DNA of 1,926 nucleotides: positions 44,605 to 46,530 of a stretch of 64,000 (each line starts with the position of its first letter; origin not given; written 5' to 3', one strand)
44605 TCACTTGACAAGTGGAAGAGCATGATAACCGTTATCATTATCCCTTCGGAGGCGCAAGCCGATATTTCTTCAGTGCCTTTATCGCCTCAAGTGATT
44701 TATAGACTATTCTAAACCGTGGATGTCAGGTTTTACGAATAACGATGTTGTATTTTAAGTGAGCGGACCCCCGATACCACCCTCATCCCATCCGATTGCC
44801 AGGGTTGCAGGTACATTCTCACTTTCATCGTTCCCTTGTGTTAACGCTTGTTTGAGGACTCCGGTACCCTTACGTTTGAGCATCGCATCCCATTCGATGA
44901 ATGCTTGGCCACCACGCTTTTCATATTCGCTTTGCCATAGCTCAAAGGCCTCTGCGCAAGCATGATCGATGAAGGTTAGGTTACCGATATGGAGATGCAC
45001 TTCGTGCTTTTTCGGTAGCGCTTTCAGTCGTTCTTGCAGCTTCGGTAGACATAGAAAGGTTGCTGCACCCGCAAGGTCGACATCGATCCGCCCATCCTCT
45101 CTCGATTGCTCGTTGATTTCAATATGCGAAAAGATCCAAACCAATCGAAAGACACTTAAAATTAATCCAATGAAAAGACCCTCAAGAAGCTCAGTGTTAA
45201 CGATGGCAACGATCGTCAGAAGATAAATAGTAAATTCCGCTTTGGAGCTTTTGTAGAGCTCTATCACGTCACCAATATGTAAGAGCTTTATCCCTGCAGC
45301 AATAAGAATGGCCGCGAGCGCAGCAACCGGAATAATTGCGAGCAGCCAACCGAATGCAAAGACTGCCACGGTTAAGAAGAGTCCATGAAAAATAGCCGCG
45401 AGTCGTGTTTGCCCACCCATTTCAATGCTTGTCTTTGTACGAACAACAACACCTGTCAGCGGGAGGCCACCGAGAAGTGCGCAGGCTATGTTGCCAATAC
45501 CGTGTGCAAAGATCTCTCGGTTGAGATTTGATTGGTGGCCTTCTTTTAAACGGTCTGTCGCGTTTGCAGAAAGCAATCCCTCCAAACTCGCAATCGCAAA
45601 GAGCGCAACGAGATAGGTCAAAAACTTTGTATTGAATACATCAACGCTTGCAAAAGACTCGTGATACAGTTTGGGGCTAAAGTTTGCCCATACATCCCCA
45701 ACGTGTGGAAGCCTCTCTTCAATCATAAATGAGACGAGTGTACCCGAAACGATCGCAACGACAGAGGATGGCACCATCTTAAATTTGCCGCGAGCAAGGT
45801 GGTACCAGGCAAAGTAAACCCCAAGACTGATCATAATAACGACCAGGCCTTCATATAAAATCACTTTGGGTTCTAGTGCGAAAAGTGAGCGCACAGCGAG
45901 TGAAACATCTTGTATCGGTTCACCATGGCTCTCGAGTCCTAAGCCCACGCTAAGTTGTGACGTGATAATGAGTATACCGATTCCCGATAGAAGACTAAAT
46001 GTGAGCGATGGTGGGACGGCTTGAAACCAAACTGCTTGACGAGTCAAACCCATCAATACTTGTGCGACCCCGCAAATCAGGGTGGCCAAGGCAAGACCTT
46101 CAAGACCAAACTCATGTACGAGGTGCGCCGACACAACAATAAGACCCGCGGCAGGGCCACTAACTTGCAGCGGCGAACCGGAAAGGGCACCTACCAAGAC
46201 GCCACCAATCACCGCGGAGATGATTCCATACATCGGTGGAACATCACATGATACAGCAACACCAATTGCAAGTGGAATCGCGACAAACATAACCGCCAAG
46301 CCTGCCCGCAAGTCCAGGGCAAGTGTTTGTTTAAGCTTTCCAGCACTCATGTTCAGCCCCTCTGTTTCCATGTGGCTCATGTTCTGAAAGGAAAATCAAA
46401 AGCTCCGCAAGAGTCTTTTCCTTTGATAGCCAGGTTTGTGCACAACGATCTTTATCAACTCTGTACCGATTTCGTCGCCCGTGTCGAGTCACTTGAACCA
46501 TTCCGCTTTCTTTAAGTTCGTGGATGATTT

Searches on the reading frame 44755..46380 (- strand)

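Call 57: search_protein_families(library=ncbifam, proteins=[window:44755-46380:-], max_evalue=0.00001)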
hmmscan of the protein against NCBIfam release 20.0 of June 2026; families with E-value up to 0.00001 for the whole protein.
window:44755-46380:- (541 aa): 3 families
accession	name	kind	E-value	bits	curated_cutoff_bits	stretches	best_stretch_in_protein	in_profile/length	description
NF008660.1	PRK11660.1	equivalog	3.5e-52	177.6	614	2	17-237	26-240/572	C4-dicarboxylic acid transporter DauA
TIGR00815.1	sulP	subfamily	7.4e-49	166.6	380.45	1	18-415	13-423/565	sulfate permease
NF050096.1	BicarbTportBicA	equivalog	3.1e-31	108.5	880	1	20-414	12-409/547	bicarbonate transporter BicA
